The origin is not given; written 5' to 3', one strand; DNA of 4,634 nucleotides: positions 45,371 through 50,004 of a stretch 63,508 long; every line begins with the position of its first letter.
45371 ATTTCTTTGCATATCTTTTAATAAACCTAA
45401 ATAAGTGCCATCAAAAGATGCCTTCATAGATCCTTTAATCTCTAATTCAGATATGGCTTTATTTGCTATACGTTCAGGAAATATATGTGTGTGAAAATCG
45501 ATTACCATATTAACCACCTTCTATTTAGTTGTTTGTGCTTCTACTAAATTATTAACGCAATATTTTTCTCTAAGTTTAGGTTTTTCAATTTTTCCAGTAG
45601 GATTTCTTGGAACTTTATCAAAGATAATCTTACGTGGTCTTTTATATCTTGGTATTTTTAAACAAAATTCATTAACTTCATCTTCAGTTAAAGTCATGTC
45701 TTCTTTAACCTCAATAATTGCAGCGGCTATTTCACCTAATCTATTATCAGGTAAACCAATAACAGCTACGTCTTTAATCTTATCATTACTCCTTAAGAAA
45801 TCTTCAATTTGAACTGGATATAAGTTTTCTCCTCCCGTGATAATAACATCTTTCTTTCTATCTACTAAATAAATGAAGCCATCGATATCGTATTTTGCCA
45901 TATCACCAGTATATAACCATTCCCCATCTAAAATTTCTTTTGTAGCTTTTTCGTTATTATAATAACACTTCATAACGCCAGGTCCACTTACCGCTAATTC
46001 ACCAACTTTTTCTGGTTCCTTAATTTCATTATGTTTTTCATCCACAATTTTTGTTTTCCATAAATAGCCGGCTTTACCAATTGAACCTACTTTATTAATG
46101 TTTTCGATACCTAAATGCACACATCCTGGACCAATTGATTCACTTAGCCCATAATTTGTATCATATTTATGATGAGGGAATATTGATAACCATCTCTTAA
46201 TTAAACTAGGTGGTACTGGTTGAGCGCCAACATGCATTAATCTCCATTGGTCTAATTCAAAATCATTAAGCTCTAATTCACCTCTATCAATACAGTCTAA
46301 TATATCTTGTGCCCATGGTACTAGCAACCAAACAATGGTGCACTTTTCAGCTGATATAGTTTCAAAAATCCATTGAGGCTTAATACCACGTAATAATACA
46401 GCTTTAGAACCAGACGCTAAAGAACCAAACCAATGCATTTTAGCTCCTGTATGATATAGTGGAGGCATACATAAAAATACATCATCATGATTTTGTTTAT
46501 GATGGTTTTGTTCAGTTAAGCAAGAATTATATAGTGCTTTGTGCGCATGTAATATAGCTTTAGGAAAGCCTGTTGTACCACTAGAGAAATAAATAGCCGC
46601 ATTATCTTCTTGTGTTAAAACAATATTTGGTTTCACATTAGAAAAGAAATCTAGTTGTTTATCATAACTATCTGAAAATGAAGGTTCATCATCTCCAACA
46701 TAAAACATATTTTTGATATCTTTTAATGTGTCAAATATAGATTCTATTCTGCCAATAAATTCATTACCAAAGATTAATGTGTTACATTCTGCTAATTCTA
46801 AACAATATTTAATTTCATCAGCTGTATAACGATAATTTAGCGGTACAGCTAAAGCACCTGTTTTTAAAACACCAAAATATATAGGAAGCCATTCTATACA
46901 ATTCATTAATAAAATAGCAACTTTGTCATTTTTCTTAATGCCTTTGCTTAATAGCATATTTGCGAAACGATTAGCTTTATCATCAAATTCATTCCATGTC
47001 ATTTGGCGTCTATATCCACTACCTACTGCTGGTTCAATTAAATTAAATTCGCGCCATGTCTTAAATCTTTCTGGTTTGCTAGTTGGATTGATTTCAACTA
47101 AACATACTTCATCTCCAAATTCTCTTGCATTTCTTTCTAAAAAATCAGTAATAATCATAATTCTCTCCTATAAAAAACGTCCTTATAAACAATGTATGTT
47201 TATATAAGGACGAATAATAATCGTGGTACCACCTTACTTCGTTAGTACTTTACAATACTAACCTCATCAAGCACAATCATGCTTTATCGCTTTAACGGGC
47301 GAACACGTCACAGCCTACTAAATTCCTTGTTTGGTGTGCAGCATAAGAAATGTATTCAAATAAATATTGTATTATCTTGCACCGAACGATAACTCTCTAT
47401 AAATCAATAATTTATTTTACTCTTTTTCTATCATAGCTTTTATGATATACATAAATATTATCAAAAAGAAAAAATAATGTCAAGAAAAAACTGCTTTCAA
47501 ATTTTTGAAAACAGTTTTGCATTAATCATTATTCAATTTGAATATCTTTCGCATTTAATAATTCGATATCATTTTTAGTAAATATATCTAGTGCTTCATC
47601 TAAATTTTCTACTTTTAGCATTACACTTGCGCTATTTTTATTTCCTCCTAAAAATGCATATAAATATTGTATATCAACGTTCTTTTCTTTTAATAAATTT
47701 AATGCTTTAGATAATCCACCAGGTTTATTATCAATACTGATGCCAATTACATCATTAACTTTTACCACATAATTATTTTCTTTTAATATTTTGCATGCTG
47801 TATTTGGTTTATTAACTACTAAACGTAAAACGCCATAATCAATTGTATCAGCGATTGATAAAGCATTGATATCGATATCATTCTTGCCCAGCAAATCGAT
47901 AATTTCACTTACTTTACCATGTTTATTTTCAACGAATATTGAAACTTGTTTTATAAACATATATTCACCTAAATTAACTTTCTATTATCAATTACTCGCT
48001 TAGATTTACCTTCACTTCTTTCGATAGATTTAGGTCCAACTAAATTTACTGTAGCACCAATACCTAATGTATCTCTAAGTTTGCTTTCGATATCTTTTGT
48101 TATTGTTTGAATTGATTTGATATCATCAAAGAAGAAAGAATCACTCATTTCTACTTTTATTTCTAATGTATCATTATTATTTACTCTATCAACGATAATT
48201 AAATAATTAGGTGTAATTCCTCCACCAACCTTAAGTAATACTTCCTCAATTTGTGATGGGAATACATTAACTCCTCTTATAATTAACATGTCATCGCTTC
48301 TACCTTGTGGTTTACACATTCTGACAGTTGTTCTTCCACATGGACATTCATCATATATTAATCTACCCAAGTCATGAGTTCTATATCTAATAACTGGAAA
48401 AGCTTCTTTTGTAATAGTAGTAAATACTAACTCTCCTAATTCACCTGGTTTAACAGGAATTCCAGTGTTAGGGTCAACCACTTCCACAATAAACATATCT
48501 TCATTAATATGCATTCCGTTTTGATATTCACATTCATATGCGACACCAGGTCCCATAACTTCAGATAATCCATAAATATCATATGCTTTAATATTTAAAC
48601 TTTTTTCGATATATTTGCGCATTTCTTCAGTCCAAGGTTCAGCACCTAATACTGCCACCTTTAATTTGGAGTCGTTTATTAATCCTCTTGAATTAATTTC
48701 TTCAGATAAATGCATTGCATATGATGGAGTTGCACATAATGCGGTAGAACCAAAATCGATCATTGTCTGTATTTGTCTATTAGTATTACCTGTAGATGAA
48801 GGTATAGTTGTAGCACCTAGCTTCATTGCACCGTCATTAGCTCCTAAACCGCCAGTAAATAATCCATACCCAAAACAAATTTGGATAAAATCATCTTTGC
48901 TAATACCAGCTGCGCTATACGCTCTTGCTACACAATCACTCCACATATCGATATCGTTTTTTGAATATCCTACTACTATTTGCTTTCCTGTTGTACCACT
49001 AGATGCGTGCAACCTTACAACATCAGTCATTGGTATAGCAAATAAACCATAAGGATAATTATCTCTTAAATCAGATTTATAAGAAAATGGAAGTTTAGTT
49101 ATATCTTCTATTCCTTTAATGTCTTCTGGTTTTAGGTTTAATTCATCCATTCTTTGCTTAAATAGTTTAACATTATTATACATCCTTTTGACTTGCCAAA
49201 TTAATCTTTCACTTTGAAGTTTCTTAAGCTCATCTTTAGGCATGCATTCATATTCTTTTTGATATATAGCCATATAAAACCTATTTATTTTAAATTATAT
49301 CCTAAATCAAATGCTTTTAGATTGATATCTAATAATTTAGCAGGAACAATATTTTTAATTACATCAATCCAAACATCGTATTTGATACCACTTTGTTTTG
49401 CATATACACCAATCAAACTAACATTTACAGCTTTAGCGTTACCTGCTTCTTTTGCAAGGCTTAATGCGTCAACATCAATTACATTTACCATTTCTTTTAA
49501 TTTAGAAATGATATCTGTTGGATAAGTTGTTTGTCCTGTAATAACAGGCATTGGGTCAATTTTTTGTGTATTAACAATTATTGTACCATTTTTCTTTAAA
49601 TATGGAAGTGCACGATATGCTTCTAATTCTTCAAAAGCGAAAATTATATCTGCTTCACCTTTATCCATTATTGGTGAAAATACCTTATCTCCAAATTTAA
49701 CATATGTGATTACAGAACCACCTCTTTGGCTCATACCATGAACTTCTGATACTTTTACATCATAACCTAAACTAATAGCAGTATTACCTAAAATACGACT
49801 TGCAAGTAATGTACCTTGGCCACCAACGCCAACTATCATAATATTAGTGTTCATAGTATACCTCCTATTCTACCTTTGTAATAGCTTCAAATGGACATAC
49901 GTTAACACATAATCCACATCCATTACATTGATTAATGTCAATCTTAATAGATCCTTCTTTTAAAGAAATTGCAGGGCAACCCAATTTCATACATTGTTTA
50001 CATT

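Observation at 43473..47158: Non-canonical T-box cargo: aryl/acyl-CoA ligase + Amidohydro_2 enzyme + aminotransferase as a candidate tyrosine-supply pathway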

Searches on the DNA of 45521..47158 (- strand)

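Call 41: search_rna_families(sources=[L100, L101, L132, L051, L063, L096, L099], threshold=gathering, show_alignments=4)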
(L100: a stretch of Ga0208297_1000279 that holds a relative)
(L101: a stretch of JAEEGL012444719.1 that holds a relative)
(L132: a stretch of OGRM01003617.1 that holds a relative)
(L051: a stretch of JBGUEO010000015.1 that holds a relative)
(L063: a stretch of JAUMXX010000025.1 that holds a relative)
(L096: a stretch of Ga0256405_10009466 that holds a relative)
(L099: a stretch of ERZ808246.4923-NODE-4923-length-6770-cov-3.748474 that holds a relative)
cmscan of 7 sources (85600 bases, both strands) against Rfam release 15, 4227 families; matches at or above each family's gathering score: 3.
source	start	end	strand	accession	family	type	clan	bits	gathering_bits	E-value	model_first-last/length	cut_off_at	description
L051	11369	11626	+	RF00230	T-box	Cis-reg; leader;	-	110.2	93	2.4e-23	1-219/219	no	T-box leader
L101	14292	14492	-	RF00174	Cobalamin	Cis-reg; riboswitch;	CL00101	67.5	31.5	2.2e-14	1-189/189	no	Cobalamin riboswitch aptamer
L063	12670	12753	+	RF00005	tRNA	Gene; tRNA;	CL00001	55.2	29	4.9e-09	1-71/71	no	tRNA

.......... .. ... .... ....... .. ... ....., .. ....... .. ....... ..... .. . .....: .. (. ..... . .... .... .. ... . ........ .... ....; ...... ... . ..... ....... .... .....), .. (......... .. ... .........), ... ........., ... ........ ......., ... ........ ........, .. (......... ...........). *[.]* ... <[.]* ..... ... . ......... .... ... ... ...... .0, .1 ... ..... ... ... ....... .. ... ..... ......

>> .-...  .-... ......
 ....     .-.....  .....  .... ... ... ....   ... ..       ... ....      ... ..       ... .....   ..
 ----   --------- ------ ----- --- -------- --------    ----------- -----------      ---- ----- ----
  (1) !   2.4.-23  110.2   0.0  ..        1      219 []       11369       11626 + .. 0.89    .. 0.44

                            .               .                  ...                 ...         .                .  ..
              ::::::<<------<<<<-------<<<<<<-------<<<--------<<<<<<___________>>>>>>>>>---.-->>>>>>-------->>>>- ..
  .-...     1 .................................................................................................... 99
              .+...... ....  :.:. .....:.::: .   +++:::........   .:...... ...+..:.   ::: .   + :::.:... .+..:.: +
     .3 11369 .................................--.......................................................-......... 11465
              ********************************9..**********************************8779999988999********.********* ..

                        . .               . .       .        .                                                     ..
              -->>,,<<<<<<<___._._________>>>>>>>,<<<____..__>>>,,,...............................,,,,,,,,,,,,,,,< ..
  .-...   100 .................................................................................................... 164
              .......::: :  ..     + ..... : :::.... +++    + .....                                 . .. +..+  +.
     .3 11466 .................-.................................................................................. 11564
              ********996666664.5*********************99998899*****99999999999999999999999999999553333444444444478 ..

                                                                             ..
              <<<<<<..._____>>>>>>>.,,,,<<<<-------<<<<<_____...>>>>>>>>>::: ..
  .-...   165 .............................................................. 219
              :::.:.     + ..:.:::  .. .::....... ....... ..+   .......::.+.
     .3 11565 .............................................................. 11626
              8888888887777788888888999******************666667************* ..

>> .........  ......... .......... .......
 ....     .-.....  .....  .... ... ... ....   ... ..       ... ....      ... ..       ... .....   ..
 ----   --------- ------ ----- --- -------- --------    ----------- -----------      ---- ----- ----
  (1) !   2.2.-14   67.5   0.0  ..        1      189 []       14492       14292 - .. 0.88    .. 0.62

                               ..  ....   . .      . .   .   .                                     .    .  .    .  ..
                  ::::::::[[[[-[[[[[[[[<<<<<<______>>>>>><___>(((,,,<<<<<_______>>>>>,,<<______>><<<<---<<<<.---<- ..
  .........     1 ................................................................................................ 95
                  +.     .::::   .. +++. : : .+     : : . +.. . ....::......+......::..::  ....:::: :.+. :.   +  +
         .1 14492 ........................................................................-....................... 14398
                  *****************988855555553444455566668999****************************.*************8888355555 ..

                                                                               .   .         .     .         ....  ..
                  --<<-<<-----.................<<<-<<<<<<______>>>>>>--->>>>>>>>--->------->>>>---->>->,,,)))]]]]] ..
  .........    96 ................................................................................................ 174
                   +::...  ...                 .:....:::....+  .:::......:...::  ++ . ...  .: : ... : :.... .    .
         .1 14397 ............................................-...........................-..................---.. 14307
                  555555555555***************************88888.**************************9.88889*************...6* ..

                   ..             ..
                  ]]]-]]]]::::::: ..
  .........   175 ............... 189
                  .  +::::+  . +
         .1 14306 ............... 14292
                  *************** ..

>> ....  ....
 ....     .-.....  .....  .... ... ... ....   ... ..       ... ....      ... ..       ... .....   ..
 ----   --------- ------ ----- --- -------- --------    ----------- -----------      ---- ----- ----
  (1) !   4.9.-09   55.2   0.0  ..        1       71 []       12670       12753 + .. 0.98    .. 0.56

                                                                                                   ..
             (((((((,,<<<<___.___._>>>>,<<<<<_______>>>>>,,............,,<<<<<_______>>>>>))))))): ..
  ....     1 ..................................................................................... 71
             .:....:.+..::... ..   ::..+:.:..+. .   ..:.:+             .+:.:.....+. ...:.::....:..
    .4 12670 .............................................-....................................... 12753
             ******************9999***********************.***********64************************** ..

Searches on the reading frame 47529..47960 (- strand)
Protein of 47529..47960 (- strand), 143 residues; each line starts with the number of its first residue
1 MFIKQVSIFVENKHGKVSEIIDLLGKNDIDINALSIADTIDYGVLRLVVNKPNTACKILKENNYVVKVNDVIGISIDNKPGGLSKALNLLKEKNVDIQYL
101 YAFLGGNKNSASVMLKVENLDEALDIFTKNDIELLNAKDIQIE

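Call 5: search_protein_families(library=pfam, proteins=[window:47529-47960:-])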
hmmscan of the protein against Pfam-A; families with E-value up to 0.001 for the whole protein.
window:47529-47960:- (143 aa): 3 families
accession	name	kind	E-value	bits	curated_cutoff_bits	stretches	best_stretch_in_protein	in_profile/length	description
PF19571.5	ACT_8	-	1.6e-31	109.4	23.5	1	1-140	1-138/141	ACT domain pair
PF01842.31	ACT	-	1.5e-08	34.7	27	0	5-48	2-47/66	ACT domain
PF22629.2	ACT_AHAS_ss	-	4.7e-08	33.5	27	0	75-126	4-54/67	AHAS small subunit-like ACT domain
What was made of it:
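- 47529..47960 (-): ACT-domain-pair protein. Probably an amino-acid-binding regulator of the module. Call 5: PF19571, 109 bits.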

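Call 6: search_protein_families(library=ncbifam, proteins=[window:47529-47960:-])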
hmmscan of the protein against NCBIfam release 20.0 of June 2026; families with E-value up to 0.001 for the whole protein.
window:47529-47960:- (143 aa): 3 families
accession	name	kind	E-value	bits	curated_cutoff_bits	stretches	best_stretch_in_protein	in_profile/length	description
NF008864.0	PRK11895.1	equivalog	9.2e-06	25.4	119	0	5-50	5-50/164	acetolactate synthase small subunit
TIGR00119.1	acolac_sm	equivalog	0.00027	20.9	56.9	0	6-50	5-49/158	acetolactate synthase small subunit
NF006352.0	PRK08577.1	equivalog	0.00043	20.3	140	0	5-32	58-85/136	hypothetical protein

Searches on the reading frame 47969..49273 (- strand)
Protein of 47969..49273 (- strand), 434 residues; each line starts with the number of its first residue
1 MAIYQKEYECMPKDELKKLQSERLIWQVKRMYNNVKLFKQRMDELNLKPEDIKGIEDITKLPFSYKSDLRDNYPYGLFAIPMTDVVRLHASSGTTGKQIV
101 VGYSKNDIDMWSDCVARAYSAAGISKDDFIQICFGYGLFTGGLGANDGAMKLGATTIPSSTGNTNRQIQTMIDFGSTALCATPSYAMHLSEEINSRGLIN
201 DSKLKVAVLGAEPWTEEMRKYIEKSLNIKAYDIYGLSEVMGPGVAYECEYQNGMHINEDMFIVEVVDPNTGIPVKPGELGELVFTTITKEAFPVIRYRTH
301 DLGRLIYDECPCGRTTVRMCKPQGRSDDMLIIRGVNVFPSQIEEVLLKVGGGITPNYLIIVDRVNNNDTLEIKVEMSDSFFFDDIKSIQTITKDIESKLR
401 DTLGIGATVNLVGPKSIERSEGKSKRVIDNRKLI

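Call 5: search_protein_families(library=pfam, proteins=[window:47969-49273:-])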
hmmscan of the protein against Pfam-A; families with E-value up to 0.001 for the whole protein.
window:47969-49273:- (434 aa): 3 families
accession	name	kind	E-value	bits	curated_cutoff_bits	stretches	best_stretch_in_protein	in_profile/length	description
PF14535.12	AMP-binding_C_2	-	2.8e-31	108.1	25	1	334-431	1-96/96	AMP-binding enzyme C-terminal domain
PF00501.34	AMP-binding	-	1.8e-09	37.4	29.9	1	82-284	161-374/384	AMP-binding enzyme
PF04443.18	LuxE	-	0.00035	20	24.9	1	226-319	272-368/391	Acyl-protein synthetase, LuxE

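Call 6: search_protein_families(library=ncbifam, proteins=[window:47969-49273:-])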
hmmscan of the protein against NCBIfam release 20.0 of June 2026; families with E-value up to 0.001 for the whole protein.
window:47969-49273:- (434 aa): 17 families
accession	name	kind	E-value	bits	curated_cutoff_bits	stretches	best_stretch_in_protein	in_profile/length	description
TIGR02155.1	PA_CoA_ligase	equivalog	6e-157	522.5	646.3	1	10-431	2-422/422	phenylacetate--CoA ligase PaaK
NF041878.1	paak_haloarch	equivalog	1.1e-150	502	700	1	6-431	3-427/427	phenylacetate--CoA ligase PaaK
NF053551.1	FlxY_rubin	equivalog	5.2e-55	186.9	520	1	11-423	4-416/424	flexirubin biosynthesis putative acyl-CoA ligase FlxY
NF045666.1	DVU1553_fam_AMP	equivalog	1e-52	179.2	300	1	11-325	18-330/331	DVU_1553 family AMP-dependent CoA ligase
TIGR03335.1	F390_ftsA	equivalog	2.3e-42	145.2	458.7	1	4-431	2-445/445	coenzyme F390 synthetase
NF041217.1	BagE_FevW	exception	3.4e-33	115.3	800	1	14-350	11-335/424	bagremycin/ferroverdin synthetase BagE/FevW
NF004837.0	PRK06187.1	subfamily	2.5e-09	35.9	476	1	82-251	169-335/531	long-chain-fatty-acid--CoA ligase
TIGR02304.1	aden_form_hyp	equivalog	3.5e-09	36.1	251.9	1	166-375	178-376/430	F390 synthetase-related protein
NF005850.0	PRK07768.1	subfamily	5.3e-07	28.3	572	1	319-427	432-537/545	long-chain-fatty-acid--CoA ligase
NF005801.1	PRK07656.1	equivalog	6.9e-07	28.3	657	0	86-243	167-321/500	FadD3 family acyl-CoA ligase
NF006624.1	PRK09192.1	subfamily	2.2e-06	26.3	600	1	323-427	453-554/567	fatty acyl-AMP ligase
NF005797.0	PRK07638.1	equivalog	6.2e-06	25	518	0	323-348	380-405/487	acyl-CoA synthetase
NF053567.1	HBDA_AROS1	equivalog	2.8e-05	22.7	1000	0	323-405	413-489/523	3-hydroxybenzoate--CoA ligase HbdA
TIGR01733.1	AA-adenyl-dom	subfamily_domain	3.5e-05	22.8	317.4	0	153-284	186-324/409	amino acid adenylation domain-containing protein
NF047394.1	AcylCoAsynMbcS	equivalog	0.00015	20.5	850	0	163-348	249-439/525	acyl-CoA synthetase MbcS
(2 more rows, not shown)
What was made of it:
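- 47969..49273 (-): PaaK-family arylacetate-CoA ligase. Calls 5 and 6: AMP-binding_C_2.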

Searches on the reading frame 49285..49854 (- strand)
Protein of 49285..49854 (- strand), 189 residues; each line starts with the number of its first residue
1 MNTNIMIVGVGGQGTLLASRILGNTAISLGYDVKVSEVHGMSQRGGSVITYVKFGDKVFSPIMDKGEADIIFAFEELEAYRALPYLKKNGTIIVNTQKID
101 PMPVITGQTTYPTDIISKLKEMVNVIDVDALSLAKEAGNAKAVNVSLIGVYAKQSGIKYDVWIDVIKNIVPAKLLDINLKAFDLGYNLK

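Call 5: search_protein_families(library=pfam, proteins=[window:49285-49854:-])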
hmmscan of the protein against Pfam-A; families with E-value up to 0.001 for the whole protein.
window:49285-49854:- (189 aa): 1 family
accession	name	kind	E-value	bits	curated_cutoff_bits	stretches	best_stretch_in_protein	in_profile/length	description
PF01558.24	POR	-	1.1e-42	146.6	27.4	1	11-187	1-173/173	Pyruvate ferredoxin/flavodoxin oxidoreductase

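Call 6: search_protein_families(library=ncbifam, proteins=[window:49285-49854:-])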
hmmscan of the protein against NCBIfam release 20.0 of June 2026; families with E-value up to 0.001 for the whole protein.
window:49285-49854:- (189 aa): 25 families
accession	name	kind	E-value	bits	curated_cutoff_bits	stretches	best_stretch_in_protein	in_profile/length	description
NF005325.0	PRK06853.1-5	equivalog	5.7e-86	287.2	230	1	2-188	3-190/192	indolepyruvate oxidoreductase subunit beta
NF005322.0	PRK06853.1-2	equivalog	3.7e-70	235.7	237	1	2-188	5-192/197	indolepyruvate oxidoreductase subunit beta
NF005323.0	PRK06853.1-3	equivalog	1.2e-60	204.8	238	1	2-187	6-193/197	indolepyruvate oxidoreductase subunit beta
TIGR03334.1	IOR_beta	equivalog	6.1e-58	195.9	205.8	1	4-186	2-188/189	indolepyruvate ferredoxin oxidoreductase subunit beta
NF005326.0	PRK06853.1-6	equivalog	1.5e-48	165.3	348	1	3-186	4-193/202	indolepyruvate oxidoreductase subunit beta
NF004918.0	PRK06274.1-4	equivalog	1.6e-43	148.8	278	1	1-184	1-187/202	indolepyruvate oxidoreductase subunit beta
NF005324.0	PRK06853.1-4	equivalog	5.5e-40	137.3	222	1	1-188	1-188/196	indolepyruvate oxidoreductase subunit beta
NF004915.0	PRK06274.1-1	equivalog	1.4e-39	135.5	274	1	1-188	1-191/194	indolepyruvate oxidoreductase subunit beta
NF004917.0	PRK06274.1-3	equivalog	8.1e-38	130.4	284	1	1-184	1-188/203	indolepyruvate oxidoreductase subunit beta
NF005328.0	PRK06853.2-2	equivalog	1.9e-32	112.6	240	1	3-186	4-180/192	indolepyruvate oxidoreductase subunit beta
NF004916.0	PRK06274.1-2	equivalog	1.3e-28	100.3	227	1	1-186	1-173/178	indolepyruvate oxidoreductase subunit beta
NF005327.0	PRK06853.2-1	equivalog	3.7e-24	85.6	242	1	3-152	4-151/194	indolepyruvate oxidoreductase subunit beta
TIGR02175.1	PorC_KorC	subfamily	6.6e-16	58.6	81.1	1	5-187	4-173/177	2-oxoacid:acceptor oxidoreductase, gamma subunit, pyruvate/2-ketoisovalerate family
NF006211.0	PRK08338.1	equivalog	2e-14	53.5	239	1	5-187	3-166/170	2-oxoacid:ferredoxin oxidoreductase subunit gamma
NF005329.0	PRK06853.2-4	equivalog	3.2e-14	53.5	267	1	4-76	3-81/175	indolepyruvate oxidoreductase subunit beta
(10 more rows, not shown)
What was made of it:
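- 49285..49854 (-): Indolepyruvate:ferredoxin oxidoreductase beta subunit. Call 6: NF005325, 287 bits against a cutoff of 230.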
